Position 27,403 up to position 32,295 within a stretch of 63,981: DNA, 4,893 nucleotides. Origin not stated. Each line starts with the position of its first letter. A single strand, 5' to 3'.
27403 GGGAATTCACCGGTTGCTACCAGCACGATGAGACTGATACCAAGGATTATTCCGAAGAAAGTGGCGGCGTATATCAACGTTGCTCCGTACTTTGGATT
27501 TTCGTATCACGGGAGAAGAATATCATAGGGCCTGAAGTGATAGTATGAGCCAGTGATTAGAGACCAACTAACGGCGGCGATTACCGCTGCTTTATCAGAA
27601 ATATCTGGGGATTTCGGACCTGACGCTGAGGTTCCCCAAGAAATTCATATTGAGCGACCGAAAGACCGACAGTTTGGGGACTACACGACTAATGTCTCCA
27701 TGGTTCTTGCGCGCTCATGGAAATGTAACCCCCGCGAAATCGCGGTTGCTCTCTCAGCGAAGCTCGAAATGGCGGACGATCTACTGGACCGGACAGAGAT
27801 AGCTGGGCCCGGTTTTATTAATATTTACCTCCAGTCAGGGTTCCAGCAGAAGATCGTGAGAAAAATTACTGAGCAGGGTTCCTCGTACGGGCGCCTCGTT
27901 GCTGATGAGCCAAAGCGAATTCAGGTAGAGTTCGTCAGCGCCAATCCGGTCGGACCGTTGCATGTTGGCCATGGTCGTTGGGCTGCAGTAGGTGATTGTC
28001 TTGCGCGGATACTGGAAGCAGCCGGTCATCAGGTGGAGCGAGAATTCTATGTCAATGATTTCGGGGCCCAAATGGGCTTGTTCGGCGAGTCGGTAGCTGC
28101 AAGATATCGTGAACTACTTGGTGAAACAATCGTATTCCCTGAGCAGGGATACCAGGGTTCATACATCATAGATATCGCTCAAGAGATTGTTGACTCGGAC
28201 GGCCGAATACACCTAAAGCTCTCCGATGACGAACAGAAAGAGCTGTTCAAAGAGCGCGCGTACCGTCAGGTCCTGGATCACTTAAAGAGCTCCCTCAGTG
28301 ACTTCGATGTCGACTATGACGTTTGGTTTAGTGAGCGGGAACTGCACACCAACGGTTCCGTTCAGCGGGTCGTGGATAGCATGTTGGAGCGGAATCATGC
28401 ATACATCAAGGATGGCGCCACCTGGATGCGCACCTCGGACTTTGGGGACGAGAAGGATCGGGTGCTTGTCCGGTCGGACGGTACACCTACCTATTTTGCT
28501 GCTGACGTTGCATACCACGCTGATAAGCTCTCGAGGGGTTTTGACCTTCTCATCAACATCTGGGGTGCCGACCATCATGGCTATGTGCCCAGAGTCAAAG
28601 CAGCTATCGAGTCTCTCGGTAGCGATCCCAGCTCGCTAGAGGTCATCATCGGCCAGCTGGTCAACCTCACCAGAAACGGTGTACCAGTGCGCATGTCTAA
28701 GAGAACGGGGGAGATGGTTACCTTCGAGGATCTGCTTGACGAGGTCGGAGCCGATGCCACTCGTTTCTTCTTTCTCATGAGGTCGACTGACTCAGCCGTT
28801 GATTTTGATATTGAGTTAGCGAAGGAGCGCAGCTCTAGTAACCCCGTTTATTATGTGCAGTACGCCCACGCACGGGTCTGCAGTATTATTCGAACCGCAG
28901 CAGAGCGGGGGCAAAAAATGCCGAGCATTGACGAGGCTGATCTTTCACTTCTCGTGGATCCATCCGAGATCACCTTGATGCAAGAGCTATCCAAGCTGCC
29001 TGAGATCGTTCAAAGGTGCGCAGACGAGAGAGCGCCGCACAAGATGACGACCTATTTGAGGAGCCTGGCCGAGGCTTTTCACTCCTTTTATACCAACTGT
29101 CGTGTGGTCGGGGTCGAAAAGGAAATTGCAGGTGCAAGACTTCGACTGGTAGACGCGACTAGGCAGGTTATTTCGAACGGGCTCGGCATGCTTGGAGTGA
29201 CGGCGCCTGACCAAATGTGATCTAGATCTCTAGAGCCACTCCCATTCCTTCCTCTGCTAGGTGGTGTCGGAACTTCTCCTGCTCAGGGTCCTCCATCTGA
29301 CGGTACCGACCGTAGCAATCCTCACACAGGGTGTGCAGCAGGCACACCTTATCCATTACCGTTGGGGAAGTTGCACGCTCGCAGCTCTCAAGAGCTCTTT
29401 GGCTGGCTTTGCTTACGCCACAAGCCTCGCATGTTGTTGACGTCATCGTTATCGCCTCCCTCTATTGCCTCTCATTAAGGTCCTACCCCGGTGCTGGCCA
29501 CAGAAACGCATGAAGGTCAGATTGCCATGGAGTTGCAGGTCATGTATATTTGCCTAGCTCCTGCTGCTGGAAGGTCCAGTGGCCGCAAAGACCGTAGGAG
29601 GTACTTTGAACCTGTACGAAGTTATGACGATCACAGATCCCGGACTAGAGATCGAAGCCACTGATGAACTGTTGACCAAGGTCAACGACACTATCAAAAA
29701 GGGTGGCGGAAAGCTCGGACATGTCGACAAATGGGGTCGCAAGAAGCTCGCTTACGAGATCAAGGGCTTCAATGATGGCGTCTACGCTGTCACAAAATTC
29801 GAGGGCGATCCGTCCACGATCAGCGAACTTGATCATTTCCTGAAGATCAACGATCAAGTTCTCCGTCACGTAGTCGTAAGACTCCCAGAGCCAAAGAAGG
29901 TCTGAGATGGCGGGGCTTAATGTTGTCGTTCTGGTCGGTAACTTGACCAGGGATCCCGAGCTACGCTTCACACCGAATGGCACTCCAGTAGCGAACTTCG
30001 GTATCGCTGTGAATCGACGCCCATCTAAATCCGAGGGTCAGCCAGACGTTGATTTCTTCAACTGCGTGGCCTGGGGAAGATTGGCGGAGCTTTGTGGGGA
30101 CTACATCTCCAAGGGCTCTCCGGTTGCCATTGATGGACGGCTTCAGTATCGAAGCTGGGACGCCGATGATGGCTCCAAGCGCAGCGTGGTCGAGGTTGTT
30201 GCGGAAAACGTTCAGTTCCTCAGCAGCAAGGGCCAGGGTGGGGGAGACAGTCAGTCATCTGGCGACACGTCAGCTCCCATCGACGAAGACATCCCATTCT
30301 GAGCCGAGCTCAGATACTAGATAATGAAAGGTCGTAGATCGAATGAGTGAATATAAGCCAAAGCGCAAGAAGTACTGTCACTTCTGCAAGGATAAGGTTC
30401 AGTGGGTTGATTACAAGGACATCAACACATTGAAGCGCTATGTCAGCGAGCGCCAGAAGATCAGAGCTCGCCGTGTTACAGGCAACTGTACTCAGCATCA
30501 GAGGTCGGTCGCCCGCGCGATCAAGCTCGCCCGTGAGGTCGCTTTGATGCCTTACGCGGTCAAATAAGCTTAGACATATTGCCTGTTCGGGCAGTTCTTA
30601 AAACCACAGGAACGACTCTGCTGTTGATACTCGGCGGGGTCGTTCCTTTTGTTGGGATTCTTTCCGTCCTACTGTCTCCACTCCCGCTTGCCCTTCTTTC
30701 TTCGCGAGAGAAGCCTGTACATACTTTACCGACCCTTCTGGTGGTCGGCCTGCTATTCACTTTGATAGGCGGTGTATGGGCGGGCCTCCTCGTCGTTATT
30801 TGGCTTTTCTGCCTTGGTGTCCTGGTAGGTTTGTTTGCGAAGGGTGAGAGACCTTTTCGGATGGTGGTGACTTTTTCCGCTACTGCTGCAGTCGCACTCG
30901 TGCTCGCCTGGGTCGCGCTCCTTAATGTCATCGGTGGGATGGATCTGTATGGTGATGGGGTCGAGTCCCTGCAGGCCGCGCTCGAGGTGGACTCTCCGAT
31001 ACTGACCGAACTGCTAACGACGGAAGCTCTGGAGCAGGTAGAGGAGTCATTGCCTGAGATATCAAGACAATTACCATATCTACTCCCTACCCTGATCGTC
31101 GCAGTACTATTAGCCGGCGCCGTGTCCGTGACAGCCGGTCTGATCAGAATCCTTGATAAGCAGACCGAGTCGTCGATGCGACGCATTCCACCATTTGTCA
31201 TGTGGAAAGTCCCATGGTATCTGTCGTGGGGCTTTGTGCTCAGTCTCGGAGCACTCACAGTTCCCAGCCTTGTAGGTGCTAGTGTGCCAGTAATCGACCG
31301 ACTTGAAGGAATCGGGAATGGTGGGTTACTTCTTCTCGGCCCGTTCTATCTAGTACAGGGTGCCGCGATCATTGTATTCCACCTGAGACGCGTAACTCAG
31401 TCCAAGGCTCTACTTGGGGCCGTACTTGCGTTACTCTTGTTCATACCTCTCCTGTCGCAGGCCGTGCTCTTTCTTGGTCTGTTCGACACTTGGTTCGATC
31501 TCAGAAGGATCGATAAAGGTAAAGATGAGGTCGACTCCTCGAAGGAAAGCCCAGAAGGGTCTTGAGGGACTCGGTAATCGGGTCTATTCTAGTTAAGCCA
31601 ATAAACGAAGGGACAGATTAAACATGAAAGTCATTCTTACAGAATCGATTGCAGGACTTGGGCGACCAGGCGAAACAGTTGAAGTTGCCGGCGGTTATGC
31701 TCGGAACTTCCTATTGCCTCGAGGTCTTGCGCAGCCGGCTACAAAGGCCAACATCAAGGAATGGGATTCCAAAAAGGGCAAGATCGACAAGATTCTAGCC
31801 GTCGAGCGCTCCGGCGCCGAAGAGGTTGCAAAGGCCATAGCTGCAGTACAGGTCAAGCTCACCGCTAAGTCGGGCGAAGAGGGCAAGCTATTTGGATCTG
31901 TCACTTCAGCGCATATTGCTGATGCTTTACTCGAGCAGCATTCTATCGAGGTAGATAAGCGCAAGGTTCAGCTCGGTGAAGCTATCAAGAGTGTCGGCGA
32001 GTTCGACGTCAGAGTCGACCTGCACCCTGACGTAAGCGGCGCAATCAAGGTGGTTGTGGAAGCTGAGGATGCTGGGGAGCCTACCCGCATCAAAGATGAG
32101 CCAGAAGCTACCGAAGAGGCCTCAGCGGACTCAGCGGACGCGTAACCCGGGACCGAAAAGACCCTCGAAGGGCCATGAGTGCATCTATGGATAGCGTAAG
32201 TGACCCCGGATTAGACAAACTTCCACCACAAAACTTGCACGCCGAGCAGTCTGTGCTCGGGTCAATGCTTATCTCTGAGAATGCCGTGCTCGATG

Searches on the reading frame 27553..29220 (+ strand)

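Call 65: search_protein_families(library=pfam, proteins=[window:27553-29220:+], max_evalue=0.00001)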
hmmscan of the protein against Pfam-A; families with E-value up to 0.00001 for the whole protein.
window:27553-29220:+ (555 aa): 4 families
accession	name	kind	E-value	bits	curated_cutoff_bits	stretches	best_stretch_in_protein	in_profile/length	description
PF05746.21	DALR_1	-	2.4e-37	128.1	22.3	1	435-555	1-117/117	DALR anticodon binding domain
PF00750.26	tRNA-synt_1d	-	7.2e-27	94.7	23.3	1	110-403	10-303/349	tRNA synthetases class I (R), catalytic domain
PF03485.21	Arg_tRNA_synt_N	-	1.7e-21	77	21.5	1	5-93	2-85/85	Arginyl tRNA synthetase N terminal domain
PF01406.26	tRNA-synt_1e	-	6.4e-06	26.2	27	0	380-422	253-295/301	tRNA synthetases class I (C) catalytic domain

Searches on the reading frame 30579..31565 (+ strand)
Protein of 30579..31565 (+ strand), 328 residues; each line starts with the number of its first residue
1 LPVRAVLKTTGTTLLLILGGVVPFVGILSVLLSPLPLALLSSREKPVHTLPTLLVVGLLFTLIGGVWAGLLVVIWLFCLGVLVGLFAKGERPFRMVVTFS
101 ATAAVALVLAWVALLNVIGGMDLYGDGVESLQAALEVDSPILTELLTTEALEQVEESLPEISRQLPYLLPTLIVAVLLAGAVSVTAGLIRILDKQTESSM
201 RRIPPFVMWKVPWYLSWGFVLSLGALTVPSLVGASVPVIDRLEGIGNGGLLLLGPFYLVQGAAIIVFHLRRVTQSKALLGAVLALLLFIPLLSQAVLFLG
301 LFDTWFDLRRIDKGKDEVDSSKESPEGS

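Call 65: search_protein_families(library=pfam, proteins=[window:30579-31565:+], max_evalue=0.00001)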
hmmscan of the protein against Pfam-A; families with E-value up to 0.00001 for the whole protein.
window:30579-31565:+ (328 aa): 1 family
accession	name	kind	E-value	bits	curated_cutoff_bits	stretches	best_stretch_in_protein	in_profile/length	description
PF09991.14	DUF2232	-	1.5e-33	116.7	27.8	1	12-304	3-290/290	Predicted membrane protein (DUF2232)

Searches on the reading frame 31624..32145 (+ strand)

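Call 65: search_protein_families(library=pfam, proteins=[window:31624-32145:+], max_evalue=0.00001)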
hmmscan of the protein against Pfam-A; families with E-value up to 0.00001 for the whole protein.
window:31624-32145:+ (173 aa): 2 families
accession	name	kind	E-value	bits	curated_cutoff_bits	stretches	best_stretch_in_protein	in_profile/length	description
PF03948.19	Ribosomal_L9_C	-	4.8e-29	101.1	23.2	1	65-146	3-85/86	Ribosomal protein L9, C-terminal domain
PF01281.25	Ribosomal_L9_N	-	1.8e-22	79.1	20.7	1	1-46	1-46/47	Ribosomal protein L9, N-terminal domain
